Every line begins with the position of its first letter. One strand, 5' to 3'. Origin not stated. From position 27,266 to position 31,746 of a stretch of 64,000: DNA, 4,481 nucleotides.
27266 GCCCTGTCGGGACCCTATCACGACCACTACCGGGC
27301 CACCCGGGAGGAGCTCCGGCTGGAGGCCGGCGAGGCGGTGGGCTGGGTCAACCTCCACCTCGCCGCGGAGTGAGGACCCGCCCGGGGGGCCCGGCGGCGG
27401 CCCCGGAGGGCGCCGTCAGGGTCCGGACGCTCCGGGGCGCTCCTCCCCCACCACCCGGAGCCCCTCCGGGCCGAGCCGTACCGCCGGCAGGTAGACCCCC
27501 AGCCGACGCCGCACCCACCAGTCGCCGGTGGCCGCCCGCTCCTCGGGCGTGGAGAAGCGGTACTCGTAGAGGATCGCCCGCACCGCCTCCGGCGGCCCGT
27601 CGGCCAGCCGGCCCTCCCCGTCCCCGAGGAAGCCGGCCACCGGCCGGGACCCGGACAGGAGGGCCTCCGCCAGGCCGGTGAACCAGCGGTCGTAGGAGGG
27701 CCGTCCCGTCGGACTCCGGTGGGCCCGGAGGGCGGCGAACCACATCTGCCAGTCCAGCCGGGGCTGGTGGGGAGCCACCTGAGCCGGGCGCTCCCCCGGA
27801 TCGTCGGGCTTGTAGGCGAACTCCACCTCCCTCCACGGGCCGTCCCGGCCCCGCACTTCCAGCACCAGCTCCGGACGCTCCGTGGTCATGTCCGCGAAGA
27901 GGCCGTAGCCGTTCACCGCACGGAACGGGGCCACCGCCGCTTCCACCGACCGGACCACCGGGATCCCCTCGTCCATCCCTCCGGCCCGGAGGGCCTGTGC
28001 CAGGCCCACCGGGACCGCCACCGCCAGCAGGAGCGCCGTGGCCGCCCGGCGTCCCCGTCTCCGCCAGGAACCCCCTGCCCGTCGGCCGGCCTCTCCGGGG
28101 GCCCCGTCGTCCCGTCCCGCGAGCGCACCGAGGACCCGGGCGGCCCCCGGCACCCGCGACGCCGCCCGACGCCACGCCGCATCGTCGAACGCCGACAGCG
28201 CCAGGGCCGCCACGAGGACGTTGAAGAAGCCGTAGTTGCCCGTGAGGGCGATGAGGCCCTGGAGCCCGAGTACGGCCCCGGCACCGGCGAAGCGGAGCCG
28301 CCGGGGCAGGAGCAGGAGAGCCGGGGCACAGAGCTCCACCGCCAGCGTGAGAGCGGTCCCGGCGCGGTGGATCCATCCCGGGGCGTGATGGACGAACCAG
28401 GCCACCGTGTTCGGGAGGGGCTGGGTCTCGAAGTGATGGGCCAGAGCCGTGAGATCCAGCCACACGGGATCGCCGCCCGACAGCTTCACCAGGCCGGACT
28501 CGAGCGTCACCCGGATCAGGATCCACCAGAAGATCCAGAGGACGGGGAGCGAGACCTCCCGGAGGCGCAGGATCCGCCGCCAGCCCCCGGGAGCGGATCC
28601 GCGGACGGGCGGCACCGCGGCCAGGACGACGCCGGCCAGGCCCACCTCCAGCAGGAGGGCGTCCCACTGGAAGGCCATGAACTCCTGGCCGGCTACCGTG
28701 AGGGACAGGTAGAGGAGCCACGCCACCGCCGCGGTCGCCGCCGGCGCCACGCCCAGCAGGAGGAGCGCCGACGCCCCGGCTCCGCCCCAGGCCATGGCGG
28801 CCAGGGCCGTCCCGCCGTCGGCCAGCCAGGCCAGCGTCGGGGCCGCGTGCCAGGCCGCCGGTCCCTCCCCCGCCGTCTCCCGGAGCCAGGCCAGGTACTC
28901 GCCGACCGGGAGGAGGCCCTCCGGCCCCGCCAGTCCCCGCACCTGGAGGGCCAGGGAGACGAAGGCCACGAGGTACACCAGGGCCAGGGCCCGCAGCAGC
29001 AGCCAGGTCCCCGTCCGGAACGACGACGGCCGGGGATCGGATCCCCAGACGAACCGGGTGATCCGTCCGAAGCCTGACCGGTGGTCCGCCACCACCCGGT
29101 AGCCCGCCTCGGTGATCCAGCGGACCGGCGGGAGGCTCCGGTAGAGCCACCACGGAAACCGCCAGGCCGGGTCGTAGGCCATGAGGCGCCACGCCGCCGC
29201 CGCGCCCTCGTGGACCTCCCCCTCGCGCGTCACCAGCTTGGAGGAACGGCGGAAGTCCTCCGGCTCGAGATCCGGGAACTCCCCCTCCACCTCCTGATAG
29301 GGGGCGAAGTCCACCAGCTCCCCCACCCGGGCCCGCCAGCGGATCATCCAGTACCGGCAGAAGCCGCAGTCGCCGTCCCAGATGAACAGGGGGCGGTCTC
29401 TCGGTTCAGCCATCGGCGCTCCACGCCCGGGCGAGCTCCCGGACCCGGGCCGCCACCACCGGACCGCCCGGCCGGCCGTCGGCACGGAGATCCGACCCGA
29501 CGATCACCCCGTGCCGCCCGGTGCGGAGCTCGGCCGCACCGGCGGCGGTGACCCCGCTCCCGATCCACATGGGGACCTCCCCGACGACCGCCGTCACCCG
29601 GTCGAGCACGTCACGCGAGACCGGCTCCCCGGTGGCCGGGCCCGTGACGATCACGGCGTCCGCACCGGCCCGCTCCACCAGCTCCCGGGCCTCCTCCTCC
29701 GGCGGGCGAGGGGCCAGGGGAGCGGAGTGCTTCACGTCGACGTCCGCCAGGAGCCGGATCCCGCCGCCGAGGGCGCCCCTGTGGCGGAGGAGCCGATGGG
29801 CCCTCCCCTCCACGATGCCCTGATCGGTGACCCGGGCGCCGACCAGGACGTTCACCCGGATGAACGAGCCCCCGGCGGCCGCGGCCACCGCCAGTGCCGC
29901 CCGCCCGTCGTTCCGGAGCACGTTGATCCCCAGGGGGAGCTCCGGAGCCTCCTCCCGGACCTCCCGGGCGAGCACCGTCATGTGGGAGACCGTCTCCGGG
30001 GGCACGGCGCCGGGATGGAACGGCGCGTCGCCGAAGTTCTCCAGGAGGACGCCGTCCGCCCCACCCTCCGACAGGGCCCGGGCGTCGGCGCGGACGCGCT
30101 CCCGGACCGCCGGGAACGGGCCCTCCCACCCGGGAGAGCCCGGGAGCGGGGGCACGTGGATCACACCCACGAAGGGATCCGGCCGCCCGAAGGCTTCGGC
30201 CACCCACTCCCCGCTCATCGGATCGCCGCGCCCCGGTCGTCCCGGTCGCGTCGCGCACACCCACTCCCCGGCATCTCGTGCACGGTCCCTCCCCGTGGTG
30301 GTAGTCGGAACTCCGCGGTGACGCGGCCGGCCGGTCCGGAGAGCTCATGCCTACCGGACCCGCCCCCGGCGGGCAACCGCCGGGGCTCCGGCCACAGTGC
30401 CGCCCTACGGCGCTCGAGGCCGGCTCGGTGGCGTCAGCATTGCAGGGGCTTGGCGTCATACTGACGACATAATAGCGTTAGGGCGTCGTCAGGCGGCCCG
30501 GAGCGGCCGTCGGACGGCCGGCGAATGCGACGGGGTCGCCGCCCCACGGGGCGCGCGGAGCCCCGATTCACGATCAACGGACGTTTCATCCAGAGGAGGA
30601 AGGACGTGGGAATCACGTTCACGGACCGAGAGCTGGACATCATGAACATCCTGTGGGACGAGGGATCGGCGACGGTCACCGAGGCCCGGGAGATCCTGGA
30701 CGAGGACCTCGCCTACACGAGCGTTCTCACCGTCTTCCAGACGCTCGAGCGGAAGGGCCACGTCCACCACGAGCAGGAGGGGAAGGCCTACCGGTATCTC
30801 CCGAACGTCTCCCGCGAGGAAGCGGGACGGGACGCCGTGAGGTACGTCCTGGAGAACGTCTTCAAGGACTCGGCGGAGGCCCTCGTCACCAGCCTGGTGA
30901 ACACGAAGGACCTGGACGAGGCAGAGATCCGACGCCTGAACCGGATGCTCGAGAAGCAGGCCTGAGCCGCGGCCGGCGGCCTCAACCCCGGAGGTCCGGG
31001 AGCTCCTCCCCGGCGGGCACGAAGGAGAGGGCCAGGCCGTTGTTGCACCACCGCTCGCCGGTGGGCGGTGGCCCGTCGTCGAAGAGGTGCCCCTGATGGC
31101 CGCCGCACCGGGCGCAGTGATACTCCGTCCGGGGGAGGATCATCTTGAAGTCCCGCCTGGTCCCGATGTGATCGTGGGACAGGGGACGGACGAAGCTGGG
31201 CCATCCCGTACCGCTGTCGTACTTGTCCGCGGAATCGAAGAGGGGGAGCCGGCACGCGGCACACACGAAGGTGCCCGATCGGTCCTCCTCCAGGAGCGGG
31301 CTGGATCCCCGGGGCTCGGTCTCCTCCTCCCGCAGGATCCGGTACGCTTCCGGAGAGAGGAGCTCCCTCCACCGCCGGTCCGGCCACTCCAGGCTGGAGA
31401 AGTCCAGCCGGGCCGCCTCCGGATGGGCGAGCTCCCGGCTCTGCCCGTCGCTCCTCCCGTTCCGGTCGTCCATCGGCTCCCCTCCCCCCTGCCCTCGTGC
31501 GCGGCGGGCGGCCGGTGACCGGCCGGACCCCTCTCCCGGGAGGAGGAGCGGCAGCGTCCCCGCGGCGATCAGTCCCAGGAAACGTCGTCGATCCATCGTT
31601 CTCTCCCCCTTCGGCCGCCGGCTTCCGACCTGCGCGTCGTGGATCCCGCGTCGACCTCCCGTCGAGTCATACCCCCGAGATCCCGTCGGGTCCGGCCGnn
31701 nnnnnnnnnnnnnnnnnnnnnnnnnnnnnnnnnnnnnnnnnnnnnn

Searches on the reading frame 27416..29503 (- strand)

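Call 47: search_protein_families(library=pfam, proteins=[window:27416-29503:-], max_evalue=0.00001)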
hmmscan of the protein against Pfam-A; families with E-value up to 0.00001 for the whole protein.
window:27416-29503:- (695 aa): 3 families
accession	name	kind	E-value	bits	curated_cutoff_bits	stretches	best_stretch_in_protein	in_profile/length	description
PF06762.20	LMF1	-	1.8e-48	165.2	27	1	276-444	1-161/163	Lipase maturation factor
PF25179.1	LMF1_C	-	2.3e-36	125.3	34.2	1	530-673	2-139/139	Lipase maturation factor C-terminal domain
PF04134.17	DCC1-like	-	1.1e-11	46.4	27.8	1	41-143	2-108/113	DCC1-like thiol-disulfide oxidoreductase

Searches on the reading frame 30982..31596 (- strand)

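Call 11: search_protein_families(library=pfam, proteins=[window:30982-31596:-])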
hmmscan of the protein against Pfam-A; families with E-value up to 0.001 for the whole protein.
window:30982-31596:- (204 aa): 1 family
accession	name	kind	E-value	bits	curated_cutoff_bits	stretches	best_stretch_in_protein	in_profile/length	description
PF01641.26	SelR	-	4e-41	140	24.9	1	80-194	1-116/116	SelR domain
